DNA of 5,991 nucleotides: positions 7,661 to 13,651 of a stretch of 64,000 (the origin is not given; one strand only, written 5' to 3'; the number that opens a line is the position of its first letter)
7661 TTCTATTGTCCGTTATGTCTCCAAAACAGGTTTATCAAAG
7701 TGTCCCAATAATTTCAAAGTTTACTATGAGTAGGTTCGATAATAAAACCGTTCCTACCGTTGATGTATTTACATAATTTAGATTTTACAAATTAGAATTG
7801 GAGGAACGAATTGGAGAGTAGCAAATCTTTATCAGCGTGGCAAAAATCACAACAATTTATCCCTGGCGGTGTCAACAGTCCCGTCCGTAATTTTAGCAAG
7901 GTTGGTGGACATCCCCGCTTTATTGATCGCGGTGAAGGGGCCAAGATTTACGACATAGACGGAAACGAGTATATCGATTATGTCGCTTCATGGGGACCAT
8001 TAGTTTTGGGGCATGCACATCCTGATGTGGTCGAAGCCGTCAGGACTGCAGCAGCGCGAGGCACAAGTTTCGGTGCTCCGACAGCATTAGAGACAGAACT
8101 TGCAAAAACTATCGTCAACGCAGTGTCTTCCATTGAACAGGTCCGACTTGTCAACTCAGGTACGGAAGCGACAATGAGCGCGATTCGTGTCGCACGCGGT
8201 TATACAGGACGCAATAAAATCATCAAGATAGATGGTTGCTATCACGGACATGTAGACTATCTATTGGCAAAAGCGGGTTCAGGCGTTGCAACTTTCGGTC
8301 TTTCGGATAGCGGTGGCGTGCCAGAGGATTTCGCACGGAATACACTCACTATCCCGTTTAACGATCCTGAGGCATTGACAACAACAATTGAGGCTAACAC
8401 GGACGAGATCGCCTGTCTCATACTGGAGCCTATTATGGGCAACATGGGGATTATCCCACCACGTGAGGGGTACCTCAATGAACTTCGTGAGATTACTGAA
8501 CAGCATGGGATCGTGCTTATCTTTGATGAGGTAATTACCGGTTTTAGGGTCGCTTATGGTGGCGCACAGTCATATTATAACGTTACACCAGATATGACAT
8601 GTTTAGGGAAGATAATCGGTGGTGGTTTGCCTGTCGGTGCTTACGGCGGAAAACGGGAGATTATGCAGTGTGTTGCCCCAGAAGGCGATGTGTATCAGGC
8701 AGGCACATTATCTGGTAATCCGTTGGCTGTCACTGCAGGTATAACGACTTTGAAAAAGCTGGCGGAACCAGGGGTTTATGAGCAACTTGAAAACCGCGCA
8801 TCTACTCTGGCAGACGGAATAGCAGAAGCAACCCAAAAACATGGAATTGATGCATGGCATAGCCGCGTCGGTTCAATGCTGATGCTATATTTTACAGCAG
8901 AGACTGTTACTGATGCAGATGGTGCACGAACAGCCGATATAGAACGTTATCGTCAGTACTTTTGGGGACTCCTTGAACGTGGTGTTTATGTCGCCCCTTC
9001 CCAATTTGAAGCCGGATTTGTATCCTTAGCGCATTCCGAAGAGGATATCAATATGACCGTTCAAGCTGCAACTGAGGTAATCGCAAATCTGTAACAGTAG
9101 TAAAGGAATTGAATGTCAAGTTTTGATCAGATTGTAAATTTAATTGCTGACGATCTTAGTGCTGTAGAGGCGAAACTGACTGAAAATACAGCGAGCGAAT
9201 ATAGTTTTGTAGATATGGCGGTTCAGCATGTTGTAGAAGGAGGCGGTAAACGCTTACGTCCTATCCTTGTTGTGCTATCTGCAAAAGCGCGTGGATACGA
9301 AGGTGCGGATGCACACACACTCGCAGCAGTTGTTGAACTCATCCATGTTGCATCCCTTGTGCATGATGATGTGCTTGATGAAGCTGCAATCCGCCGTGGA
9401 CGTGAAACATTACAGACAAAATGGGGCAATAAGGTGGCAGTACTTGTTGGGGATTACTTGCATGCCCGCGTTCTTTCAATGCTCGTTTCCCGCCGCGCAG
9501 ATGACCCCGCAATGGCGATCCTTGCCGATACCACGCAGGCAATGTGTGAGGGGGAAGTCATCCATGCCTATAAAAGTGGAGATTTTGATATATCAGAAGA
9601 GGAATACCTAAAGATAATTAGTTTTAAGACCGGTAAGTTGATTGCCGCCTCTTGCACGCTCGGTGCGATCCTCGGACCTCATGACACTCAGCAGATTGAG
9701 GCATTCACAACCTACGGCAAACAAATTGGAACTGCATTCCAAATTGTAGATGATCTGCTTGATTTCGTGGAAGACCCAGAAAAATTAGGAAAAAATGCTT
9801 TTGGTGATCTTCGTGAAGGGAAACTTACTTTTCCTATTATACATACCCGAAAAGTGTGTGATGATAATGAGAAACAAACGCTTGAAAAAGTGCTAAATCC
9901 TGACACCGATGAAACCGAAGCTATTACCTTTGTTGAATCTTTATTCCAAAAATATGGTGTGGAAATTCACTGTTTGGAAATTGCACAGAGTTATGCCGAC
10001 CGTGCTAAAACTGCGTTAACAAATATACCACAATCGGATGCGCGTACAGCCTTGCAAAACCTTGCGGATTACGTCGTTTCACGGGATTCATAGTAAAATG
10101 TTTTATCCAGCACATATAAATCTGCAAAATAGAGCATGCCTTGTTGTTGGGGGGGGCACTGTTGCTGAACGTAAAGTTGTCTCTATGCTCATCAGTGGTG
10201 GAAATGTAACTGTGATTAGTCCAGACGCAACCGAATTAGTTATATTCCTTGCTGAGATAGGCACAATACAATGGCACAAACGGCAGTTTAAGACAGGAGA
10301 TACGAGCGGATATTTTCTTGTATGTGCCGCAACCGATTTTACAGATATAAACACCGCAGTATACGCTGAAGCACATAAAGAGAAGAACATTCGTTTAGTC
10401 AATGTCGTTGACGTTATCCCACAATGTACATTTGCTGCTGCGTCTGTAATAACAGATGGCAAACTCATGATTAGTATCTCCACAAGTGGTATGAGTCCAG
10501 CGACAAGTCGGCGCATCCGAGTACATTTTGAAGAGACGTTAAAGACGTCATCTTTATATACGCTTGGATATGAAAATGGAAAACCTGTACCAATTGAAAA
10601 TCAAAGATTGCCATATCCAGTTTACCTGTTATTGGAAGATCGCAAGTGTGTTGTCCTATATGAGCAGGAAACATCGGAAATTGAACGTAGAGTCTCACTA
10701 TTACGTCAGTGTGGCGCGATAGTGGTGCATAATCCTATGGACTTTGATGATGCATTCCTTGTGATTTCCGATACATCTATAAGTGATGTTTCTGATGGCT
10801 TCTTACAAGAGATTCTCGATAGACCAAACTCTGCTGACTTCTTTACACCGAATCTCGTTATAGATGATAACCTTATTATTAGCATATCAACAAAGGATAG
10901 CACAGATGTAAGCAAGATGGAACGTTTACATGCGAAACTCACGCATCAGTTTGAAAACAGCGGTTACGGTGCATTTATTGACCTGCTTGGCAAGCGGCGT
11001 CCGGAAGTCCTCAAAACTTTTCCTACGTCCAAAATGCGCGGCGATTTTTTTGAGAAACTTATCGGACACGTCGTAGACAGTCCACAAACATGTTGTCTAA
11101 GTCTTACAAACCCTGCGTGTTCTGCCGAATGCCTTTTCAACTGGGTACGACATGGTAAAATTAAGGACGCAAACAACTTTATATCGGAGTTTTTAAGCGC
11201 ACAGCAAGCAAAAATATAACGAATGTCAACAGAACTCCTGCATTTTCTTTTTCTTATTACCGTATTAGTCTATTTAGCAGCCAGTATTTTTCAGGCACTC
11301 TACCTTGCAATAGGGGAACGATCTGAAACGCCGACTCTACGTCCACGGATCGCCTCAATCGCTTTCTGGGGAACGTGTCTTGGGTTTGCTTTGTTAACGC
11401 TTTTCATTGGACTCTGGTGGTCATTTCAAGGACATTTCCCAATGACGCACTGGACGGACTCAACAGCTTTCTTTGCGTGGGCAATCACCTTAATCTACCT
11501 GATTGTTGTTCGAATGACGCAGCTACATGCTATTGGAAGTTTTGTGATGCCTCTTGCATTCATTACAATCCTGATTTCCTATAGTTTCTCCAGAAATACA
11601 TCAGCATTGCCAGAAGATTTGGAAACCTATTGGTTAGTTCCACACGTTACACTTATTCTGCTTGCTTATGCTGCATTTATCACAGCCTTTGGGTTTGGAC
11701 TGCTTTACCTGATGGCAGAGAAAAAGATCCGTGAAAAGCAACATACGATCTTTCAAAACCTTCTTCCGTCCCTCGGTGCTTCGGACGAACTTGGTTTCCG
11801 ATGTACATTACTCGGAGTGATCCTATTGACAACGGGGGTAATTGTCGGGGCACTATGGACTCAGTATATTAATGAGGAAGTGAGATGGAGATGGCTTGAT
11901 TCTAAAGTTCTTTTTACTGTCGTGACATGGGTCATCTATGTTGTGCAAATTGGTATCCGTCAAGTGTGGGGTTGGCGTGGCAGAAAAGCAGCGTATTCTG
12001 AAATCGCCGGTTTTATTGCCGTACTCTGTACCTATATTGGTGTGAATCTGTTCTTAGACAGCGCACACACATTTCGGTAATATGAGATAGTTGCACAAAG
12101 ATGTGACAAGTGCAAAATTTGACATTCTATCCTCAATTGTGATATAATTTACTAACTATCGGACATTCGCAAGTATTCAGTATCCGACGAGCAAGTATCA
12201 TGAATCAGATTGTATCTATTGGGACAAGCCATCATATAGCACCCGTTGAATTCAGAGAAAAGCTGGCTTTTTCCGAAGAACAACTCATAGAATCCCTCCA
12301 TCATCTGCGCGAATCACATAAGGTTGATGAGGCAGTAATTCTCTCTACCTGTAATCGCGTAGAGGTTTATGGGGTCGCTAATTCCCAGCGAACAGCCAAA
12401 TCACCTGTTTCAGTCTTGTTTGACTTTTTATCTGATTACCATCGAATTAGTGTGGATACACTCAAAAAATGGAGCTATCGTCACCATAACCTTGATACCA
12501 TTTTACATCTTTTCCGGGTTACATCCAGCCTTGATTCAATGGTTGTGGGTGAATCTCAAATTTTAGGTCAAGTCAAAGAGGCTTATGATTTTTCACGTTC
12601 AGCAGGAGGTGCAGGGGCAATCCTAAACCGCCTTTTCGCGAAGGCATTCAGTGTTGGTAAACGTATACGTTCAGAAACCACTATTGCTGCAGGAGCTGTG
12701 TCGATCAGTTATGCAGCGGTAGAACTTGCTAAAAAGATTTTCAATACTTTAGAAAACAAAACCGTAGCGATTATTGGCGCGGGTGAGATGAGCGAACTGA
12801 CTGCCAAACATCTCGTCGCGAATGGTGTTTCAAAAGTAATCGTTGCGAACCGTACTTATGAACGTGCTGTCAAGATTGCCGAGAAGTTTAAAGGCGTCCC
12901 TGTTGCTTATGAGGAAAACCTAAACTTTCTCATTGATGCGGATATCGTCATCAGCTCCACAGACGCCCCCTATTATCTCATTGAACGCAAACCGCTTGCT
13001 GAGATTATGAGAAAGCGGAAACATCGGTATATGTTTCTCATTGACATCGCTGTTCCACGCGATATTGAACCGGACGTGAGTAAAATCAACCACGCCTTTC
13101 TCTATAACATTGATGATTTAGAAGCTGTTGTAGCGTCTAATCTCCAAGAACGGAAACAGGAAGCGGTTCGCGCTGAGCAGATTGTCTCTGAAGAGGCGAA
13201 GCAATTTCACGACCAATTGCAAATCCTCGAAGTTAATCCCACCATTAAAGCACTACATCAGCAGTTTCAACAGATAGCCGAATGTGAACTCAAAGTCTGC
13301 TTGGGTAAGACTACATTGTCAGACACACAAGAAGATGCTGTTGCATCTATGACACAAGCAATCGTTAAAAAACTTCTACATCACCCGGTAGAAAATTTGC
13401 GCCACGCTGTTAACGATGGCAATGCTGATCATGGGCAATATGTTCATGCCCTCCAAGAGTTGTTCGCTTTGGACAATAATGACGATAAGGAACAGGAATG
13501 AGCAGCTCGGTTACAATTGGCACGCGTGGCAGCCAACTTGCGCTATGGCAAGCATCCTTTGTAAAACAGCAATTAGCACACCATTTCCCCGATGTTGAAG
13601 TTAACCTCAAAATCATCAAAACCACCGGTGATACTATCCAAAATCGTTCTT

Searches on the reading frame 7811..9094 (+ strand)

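Call 23: search_protein_families(library=pfam, proteins=[window:7811-9094:+], max_evalue=0.001)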
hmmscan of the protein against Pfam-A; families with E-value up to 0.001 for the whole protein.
window:7811-9094:+ (427 aa): 2 families
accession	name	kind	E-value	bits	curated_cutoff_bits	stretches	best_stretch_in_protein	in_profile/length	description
PF00202.27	Aminotran_3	-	1.5e-75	254.9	30.5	1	35-395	10-372/403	Aminotransferase class-III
PF00155.27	Aminotran_1_2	-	9.3e-07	28.8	19.7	1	71-415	20-356/361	Aminotransferase class I and II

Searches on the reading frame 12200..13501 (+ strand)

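Call 23: search_protein_families(library=pfam, proteins=[window:12200-13501:+], max_evalue=0.001)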
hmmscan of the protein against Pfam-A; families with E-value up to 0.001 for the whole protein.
window:12200-13501:+ (433 aa): 6 families
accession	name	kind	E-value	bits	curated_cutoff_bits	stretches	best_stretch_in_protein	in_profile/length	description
PF05201.20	GlutR_N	-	3.9e-52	176.5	27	1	7-160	1-151/151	Glutamyl-tRNAGlu reductase, N-terminal domain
PF01488.26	Shikimate_DH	-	2.9e-45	154.2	24.3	1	175-310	1-138/138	Shikimate / quinate 5-dehydrogenase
PF00745.25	GlutR_dimer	-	1.4e-25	89.9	22.9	1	324-424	1-99/99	Glutamyl-tRNAGlu reductase, dimerisation domain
PF03807.23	F420_oxidored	-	5.8e-08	33.7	21.6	1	188-256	1-69/94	NADP oxidoreductase coenzyme F420-dependent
PF13241.12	NAD_binding_7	-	4.4e-05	24.4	22.1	1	180-257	1-72/104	Putative NAD(P)-binding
PF02826.25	2-Hacid_dh_C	-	0.00012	22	25.1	1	179-253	29-98/178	D-isomer specific 2-hydroxyacid dehydrogenase, NAD binding domain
